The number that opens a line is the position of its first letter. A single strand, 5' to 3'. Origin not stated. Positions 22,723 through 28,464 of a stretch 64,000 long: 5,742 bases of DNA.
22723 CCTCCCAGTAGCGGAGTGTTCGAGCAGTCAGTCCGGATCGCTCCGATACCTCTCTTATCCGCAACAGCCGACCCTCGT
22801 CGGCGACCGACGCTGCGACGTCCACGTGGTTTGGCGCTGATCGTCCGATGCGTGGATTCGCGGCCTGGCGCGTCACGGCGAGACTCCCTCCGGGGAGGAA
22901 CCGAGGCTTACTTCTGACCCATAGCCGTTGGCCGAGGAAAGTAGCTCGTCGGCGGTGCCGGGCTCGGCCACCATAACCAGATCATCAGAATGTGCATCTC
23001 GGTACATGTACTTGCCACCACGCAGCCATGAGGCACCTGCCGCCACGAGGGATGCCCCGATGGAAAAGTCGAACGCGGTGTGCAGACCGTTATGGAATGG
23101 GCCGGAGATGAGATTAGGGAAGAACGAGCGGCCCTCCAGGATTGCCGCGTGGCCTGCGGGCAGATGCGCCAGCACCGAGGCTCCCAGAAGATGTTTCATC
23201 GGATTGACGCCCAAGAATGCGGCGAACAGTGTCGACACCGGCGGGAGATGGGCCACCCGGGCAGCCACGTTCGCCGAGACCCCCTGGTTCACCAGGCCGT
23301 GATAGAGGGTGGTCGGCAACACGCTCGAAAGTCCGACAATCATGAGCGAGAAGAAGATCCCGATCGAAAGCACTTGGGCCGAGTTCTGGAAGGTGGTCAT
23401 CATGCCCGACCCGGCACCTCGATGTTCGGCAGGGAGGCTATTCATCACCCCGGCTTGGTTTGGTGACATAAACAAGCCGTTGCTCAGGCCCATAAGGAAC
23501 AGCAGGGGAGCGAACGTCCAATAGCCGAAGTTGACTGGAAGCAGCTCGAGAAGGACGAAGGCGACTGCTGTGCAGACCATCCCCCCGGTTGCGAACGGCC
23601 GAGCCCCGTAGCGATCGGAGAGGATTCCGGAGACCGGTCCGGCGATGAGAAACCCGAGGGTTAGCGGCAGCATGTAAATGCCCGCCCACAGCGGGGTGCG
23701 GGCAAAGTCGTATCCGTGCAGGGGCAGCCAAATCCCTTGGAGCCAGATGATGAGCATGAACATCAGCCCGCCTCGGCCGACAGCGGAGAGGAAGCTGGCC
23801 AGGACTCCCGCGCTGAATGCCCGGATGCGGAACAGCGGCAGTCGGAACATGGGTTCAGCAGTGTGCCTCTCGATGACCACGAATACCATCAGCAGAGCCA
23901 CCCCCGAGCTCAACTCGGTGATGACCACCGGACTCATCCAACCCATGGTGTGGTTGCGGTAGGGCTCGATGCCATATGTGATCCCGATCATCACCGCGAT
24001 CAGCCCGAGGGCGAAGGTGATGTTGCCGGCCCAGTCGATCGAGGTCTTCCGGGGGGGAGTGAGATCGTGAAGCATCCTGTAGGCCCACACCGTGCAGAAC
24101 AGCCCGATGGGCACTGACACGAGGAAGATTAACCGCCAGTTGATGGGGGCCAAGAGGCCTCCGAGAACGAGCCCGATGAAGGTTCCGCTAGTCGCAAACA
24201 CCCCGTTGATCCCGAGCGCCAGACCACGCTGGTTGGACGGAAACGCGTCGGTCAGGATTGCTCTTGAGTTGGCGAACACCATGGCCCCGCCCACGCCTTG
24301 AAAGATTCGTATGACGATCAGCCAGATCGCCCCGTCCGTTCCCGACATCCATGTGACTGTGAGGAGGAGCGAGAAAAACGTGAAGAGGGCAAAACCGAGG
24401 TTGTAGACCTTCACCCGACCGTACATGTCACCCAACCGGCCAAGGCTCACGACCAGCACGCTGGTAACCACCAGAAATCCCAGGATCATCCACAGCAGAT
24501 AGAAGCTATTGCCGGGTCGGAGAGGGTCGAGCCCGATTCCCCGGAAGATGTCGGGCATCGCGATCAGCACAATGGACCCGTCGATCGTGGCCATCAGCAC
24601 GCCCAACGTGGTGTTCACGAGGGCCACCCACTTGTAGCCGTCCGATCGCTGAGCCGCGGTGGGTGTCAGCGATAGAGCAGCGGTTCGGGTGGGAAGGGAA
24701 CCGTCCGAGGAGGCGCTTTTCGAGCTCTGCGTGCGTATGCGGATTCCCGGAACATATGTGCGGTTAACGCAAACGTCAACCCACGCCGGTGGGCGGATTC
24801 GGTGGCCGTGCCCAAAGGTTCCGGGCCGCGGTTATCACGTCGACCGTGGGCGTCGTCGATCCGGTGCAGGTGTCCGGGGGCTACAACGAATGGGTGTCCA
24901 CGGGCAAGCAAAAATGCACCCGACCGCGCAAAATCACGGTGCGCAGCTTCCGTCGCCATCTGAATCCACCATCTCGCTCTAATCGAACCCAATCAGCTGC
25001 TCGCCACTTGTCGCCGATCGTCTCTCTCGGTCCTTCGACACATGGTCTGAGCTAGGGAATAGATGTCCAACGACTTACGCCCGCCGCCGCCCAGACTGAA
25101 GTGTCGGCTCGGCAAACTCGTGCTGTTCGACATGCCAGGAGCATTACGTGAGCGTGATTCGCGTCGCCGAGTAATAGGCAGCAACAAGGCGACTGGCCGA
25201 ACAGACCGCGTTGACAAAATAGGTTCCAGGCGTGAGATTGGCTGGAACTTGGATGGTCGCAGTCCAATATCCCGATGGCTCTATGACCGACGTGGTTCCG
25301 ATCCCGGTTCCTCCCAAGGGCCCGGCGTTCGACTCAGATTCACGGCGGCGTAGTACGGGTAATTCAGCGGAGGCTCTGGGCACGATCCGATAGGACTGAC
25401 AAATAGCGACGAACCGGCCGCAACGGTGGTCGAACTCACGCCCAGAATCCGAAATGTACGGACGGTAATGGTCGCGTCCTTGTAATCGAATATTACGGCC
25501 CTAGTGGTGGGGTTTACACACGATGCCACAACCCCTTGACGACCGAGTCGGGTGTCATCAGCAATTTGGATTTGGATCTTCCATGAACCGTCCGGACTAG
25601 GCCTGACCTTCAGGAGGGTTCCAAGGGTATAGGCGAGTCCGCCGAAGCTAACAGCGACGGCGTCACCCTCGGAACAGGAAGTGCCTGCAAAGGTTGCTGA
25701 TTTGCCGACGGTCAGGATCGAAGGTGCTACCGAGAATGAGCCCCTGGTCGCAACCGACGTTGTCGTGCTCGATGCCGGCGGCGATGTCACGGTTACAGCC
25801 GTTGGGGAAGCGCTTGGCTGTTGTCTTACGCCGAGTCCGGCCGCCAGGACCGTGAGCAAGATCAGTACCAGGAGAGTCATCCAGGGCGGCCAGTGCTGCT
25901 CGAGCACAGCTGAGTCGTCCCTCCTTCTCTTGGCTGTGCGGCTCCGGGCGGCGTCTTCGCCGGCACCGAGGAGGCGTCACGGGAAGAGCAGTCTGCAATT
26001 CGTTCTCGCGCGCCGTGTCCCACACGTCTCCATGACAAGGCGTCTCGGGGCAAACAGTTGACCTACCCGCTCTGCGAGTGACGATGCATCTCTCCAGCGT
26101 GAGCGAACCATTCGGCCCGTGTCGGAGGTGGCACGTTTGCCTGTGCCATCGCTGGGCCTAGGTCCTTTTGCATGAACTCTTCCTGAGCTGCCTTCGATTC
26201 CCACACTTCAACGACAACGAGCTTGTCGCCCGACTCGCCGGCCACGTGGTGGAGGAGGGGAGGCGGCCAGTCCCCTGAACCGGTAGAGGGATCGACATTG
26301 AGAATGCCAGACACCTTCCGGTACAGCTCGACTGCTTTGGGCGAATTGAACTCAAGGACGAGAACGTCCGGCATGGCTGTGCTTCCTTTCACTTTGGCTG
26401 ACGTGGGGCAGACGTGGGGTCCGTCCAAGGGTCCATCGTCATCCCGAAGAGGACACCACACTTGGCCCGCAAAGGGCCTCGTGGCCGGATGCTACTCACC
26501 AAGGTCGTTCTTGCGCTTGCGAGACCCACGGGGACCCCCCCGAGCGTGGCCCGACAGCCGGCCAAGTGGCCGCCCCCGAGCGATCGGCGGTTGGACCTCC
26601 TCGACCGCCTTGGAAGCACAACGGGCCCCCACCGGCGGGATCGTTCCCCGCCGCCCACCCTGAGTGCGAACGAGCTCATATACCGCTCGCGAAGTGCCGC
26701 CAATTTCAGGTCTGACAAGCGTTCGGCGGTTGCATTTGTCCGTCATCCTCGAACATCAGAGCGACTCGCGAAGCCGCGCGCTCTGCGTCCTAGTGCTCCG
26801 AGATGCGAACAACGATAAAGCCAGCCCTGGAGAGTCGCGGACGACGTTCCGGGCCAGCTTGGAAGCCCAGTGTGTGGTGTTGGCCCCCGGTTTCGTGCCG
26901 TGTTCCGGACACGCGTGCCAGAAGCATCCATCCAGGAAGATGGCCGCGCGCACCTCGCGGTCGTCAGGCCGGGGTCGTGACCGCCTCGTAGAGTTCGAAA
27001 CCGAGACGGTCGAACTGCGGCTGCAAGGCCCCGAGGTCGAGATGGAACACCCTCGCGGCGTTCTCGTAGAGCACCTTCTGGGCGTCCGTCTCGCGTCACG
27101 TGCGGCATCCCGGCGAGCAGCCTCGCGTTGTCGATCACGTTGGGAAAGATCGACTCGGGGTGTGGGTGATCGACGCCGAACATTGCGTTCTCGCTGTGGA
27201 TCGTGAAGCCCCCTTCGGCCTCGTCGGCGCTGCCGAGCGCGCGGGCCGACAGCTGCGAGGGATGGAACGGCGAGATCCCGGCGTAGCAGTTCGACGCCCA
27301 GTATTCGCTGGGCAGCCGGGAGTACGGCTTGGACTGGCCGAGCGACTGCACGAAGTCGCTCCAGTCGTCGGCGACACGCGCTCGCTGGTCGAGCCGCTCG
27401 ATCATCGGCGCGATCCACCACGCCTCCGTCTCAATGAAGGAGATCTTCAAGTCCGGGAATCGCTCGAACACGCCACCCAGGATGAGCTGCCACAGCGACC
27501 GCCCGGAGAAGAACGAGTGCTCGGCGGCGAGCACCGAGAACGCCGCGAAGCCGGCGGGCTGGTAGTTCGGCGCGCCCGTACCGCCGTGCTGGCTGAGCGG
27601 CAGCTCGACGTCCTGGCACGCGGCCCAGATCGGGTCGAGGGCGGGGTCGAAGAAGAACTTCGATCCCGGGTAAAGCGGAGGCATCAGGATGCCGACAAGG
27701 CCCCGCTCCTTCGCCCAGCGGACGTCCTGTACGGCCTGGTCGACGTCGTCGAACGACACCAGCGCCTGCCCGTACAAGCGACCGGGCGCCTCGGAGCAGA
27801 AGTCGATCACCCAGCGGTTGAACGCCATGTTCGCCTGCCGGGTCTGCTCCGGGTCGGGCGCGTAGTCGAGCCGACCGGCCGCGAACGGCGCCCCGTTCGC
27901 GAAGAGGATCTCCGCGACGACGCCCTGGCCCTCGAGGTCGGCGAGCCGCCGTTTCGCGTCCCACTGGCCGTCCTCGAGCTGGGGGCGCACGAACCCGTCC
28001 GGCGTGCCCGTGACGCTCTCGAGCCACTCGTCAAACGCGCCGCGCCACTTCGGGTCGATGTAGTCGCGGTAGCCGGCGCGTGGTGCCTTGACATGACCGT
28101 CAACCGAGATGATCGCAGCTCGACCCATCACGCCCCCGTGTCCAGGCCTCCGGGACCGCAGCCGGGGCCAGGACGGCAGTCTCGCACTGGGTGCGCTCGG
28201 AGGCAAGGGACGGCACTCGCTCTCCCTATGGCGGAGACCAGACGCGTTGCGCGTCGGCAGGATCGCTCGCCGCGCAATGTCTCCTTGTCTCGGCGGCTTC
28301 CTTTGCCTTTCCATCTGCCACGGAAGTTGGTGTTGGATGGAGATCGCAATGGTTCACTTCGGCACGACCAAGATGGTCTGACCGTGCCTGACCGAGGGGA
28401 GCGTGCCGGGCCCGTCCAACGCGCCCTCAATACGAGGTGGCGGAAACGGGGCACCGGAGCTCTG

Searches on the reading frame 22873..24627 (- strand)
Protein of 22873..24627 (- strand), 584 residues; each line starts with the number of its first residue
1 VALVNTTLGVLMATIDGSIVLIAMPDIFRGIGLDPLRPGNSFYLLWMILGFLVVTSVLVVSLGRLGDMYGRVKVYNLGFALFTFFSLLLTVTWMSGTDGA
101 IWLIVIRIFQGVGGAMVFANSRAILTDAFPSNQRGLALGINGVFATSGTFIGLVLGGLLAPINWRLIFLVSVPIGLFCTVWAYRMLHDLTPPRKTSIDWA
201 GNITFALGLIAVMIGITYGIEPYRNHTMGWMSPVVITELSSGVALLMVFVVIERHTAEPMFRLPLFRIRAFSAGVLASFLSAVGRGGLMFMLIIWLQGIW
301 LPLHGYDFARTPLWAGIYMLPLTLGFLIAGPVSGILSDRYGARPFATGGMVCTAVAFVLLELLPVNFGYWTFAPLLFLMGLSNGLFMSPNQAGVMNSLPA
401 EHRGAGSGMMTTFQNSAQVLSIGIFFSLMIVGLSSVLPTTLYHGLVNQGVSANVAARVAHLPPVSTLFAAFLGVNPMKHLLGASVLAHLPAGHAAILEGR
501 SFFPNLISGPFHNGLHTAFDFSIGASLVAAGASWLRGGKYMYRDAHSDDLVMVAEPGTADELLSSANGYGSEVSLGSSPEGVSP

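Call 74: search_protein_families(library=pfam, proteins=[window:22873-24627:-], max_evalue=0.001)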
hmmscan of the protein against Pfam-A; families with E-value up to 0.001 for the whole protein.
window:22873-24627:- (584 aa): 1 family
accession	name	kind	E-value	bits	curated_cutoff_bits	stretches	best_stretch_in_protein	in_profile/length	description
PF07690.21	MFS_1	-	1.1e-41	143.4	33.4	1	7-420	2-345/347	Major Facilitator Superfamily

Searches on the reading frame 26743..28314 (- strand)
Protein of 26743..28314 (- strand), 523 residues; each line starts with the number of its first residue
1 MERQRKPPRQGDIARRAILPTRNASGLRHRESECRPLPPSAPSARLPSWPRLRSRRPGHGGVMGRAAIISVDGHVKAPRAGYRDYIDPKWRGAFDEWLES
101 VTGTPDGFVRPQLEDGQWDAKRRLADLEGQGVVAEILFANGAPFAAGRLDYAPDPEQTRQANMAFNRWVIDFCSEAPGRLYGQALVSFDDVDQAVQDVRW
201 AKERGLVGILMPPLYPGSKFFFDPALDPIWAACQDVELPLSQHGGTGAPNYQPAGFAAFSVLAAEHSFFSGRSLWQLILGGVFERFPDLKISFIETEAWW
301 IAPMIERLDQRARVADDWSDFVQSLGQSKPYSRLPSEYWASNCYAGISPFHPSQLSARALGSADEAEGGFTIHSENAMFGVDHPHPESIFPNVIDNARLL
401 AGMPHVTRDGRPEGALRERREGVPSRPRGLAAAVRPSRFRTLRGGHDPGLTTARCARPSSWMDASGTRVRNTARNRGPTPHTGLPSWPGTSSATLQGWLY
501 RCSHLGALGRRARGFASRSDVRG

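Call 74: search_protein_families(library=pfam, proteins=[window:26743-28314:-], max_evalue=0.001)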
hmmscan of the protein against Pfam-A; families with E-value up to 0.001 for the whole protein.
window:26743-28314:- (523 aa): 1 family
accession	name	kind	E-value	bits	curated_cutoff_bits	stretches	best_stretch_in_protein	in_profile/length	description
PF04909.20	Amidohydro_2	-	2e-13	51.2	26.4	1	72-315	2-206/289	Amidohydrolase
